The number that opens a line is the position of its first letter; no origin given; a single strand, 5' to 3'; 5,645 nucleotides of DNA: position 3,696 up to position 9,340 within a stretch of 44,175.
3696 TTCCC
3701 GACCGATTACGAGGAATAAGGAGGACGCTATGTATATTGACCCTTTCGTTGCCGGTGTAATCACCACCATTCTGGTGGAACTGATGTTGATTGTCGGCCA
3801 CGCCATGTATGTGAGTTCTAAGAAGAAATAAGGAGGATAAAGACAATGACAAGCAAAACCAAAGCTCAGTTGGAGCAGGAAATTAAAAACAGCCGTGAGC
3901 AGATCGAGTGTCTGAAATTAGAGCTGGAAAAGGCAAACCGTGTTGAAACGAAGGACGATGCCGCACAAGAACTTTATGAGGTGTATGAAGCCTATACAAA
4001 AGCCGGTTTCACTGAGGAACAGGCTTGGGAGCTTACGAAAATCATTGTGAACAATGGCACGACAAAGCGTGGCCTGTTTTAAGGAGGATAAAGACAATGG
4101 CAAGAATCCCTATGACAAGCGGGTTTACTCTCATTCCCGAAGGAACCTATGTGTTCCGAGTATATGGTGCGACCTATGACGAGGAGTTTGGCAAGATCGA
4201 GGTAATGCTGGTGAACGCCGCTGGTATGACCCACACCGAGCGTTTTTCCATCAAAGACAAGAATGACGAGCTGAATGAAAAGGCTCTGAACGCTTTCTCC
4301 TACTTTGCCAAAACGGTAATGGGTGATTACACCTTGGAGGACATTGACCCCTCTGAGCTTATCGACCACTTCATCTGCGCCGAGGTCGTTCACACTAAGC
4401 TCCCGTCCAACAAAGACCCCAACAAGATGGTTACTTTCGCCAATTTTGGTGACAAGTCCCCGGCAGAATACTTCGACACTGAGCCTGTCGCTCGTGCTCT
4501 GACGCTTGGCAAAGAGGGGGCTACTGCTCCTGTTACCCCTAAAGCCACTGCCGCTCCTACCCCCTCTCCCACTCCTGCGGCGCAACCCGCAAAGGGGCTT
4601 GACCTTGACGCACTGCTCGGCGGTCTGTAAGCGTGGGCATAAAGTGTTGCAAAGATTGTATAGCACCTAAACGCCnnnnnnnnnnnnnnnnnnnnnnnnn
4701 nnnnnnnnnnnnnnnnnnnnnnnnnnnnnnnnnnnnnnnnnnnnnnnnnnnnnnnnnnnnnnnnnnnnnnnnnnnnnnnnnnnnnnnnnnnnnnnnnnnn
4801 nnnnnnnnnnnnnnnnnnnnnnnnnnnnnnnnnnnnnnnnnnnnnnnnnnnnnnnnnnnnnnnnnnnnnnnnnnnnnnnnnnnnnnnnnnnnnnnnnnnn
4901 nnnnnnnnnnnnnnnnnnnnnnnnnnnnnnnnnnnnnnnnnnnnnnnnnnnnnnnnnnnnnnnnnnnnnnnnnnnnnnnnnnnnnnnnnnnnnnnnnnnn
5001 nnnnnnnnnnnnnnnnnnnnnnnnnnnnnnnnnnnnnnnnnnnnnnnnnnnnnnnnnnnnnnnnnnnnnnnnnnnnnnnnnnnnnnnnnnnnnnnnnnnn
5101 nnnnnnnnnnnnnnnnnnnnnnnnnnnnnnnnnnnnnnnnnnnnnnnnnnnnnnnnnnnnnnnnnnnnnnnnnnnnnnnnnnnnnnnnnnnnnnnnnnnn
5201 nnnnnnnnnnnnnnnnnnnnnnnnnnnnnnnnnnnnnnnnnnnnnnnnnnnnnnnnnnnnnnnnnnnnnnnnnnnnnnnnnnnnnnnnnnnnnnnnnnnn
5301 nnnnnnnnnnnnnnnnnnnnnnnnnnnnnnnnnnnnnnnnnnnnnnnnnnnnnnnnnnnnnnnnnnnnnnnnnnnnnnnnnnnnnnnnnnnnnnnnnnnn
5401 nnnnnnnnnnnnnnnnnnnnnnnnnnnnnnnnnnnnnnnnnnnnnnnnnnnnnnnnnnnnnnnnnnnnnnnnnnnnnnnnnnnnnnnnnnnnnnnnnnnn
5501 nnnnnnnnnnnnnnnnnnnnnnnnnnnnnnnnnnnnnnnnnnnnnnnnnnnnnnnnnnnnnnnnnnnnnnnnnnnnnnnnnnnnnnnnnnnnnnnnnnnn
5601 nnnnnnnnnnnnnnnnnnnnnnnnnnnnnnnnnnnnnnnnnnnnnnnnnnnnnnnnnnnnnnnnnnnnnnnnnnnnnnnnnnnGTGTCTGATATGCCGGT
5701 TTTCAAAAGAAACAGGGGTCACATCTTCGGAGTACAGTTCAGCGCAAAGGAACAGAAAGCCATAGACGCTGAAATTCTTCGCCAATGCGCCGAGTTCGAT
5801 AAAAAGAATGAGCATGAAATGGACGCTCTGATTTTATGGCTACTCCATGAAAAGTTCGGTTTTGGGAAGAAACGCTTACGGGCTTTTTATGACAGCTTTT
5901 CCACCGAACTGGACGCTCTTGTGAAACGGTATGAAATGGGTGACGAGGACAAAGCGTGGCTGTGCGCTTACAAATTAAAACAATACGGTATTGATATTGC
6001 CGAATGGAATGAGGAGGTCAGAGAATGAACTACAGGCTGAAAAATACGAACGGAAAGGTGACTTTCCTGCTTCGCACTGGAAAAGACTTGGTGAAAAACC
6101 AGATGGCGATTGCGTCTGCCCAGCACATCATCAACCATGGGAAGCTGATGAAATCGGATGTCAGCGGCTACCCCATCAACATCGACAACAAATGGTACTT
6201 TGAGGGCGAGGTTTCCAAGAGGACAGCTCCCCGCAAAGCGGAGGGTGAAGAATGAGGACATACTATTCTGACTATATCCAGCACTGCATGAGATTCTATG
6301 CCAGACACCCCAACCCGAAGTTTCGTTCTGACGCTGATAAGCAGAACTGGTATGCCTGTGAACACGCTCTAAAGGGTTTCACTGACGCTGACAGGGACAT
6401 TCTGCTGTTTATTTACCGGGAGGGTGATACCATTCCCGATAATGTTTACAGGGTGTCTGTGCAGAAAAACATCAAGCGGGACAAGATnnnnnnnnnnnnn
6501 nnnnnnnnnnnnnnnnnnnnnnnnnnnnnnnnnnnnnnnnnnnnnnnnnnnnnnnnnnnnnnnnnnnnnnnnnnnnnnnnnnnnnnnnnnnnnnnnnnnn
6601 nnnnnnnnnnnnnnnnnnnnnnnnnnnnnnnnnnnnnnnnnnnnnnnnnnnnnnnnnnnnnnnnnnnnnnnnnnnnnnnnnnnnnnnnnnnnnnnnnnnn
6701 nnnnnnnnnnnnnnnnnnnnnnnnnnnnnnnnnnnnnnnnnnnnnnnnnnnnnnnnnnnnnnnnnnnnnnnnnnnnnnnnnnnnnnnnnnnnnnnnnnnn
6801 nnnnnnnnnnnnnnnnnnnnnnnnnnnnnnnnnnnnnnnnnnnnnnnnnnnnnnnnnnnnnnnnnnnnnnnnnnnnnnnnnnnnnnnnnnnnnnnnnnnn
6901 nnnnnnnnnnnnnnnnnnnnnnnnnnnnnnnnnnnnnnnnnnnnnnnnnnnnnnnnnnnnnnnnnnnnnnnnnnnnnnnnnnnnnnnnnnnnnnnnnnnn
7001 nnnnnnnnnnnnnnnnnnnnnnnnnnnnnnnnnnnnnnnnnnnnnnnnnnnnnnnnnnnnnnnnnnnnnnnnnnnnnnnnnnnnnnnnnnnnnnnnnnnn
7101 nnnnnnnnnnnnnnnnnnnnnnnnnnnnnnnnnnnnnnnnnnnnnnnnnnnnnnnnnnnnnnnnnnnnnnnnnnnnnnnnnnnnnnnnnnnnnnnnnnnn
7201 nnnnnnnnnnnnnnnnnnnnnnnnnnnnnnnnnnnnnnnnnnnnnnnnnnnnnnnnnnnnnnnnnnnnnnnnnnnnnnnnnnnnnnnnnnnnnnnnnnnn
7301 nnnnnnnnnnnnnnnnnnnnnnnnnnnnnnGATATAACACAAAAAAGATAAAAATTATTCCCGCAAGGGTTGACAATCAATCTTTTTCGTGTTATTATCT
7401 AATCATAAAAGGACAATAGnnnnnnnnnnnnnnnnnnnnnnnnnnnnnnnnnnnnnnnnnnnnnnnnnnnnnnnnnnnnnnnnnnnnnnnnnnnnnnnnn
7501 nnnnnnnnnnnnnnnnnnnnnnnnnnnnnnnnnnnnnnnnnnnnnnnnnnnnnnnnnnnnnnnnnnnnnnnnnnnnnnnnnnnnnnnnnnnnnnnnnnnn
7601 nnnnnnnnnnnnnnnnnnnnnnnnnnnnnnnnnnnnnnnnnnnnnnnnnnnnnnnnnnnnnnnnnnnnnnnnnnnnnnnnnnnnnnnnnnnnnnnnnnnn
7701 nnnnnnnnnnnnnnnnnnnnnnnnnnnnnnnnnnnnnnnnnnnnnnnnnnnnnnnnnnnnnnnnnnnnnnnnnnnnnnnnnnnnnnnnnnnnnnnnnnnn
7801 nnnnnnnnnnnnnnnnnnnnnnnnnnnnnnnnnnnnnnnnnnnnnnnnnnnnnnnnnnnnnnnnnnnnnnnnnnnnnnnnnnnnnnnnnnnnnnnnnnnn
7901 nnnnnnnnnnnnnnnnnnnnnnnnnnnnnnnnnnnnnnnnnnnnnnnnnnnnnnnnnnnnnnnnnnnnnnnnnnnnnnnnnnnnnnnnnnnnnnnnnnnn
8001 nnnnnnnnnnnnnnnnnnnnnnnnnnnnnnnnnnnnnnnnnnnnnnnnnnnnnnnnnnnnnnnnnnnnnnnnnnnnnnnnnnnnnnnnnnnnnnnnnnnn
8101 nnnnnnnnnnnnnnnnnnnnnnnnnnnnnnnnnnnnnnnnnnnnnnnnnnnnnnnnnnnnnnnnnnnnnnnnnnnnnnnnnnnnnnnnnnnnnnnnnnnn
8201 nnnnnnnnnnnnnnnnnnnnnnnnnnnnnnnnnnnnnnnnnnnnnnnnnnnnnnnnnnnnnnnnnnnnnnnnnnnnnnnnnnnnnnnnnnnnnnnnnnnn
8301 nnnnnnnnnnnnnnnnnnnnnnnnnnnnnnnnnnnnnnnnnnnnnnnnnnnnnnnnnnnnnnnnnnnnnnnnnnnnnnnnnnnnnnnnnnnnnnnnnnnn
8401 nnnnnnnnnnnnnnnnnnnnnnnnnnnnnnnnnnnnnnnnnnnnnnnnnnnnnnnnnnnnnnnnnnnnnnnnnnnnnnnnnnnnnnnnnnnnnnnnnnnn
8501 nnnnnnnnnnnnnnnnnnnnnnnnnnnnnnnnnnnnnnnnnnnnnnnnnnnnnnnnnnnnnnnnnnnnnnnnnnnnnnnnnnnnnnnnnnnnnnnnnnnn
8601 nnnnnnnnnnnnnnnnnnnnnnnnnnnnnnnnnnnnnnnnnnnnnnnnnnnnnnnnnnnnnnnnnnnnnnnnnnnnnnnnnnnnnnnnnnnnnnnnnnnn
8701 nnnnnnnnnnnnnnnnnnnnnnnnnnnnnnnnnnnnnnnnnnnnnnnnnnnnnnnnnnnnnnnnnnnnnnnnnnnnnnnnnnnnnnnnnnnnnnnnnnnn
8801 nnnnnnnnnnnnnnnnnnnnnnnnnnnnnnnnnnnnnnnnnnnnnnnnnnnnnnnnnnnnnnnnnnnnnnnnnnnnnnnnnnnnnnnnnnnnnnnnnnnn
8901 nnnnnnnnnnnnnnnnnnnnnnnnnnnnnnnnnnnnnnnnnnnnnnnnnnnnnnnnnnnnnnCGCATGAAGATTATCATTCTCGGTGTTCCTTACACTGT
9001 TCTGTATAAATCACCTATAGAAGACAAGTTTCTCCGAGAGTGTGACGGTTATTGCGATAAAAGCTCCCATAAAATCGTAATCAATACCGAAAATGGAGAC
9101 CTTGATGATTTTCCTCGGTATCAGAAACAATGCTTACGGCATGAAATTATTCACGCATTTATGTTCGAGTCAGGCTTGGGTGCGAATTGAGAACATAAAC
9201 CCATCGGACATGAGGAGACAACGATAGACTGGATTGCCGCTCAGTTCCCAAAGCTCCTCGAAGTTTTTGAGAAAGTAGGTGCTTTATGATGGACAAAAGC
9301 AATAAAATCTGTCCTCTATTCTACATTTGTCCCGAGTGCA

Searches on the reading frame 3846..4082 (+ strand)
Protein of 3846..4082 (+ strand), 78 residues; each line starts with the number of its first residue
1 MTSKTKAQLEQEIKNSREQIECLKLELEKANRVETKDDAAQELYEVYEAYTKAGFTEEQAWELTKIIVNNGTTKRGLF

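Call 28: search_protein_families(library=pfam, proteins=[window:3846-4082:+], max_evalue=0.01)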
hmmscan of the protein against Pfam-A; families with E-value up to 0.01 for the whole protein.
window:3846-4082:+ (78 aa): 1 family
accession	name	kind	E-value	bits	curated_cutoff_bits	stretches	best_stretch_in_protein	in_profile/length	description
PF07798.16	CCDC90-like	-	0.0043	17.4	33.5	0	3-27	129-153/175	Coiled-coil domain-containing protein 90-like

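Call 74: search_protein_families(library=phrogs, proteins=[window:3846-4082:+], max_evalue=0.01)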
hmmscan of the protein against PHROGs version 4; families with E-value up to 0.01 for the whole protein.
window:3846-4082:+ (78 aa): 1 family
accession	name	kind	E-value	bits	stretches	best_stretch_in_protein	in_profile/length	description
phrog_11511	-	unknown function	0.00094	20.4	1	39-68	26-55/63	-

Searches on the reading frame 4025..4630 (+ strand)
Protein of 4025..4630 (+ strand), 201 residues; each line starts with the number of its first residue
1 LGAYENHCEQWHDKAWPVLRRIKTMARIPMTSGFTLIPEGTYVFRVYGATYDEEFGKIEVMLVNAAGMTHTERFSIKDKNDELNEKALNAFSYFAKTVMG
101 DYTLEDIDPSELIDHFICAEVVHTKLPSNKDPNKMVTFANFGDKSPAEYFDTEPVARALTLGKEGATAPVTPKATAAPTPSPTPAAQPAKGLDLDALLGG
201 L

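Call 28: search_protein_families(library=pfam, proteins=[window:4025-4630:+], max_evalue=0.01)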
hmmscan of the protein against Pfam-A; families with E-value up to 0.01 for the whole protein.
window:4025-4630:+ (201 aa): 0 families

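Call 74: search_protein_families(library=phrogs, proteins=[window:4025-4630:+], max_evalue=0.01)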
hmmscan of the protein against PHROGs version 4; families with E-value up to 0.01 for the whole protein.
window:4025-4630:+ (201 aa): 0 families

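Call 101: search_protein_families(library=ncbifam, proteins=[window:4025-4630:+], max_evalue=0.01)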
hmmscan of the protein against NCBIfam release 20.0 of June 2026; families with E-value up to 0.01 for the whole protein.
window:4025-4630:+ (201 aa): 0 families

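Call 104: search_solved_structures(query=window:4025-4630:+, max_evalue=10)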
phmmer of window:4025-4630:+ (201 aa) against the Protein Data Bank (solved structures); distinct sequences matched with E-value up to 10: 12.
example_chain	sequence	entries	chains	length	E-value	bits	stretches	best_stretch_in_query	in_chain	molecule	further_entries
3kn8_A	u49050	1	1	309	0.62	12.9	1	130-185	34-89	Iron-utilization periplasmic protein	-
1nnf_A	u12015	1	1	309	0.62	12.9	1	130-185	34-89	Iron-utilization periplasmic protein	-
3kn7_A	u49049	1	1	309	0.62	12.9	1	130-185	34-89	Iron-utilization periplasmic protein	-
1qvs_A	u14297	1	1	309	0.62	12.9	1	130-185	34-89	Iron-utilization periplasmic protein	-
1d9v_A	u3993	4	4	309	0.62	12.9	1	130-185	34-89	PROTEIN (iron-utilization periplasmic protein) | FERRIC IRON BINDING PROTEIN | Iron-utilization periplasmic protein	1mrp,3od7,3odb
1qw0_A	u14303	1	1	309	0.62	12.9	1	130-185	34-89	Iron-utilization periplasmic protein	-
2o69_A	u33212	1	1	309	0.63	12.9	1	130-185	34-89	Iron-utilization periplasmic protein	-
3qc1_A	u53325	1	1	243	0.67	12.8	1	53-118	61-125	Immunoglobulin-binding protein 1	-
4jix_A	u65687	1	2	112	0.73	12.7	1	86-132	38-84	Projannalysin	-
2o68_A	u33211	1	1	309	1.2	12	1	130-185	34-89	Iron-utilization periplasmic protein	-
2n00_A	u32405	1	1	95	1.7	11.5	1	81-119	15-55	Interferon-inducible protein AIM2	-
3imf_A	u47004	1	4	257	1.7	11.5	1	51-106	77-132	Short chain dehydrogenase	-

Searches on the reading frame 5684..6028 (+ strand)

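Call 28: search_protein_families(library=pfam, proteins=[window:5684-6028:+], max_evalue=0.01)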
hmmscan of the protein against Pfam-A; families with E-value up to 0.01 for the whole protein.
window:5684-6028:+ (114 aa): 0 families

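Call 74: search_protein_families(library=phrogs, proteins=[window:5684-6028:+], max_evalue=0.01)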
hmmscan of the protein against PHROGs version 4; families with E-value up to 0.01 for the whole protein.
window:5684-6028:+ (114 aa): 1 family
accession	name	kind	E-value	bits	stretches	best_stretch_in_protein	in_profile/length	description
phrog_17690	-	unknown function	0.0012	19.7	1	33-81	53-101/127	-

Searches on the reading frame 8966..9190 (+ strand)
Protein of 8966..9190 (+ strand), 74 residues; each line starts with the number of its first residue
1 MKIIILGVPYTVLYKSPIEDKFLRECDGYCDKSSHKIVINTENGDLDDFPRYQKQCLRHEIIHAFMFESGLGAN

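Call 29: search_protein_families(library=pfam, proteins=[window:8966-9190:+], max_evalue=0.01)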
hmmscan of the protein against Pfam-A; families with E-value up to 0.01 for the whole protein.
window:8966-9190:+ (74 aa): 0 families

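Call 74: search_protein_families(library=phrogs, proteins=[window:8966-9190:+], max_evalue=0.01)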
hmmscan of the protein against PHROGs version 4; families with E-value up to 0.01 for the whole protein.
window:8966-9190:+ (74 aa): 2 families
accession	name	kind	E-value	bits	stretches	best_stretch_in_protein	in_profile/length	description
phrog_1233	-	unknown function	1e-16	61.9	1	1-72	10-80/306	-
phrog_13742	-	other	0.0026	18.4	1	8-70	17-76/248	peptidase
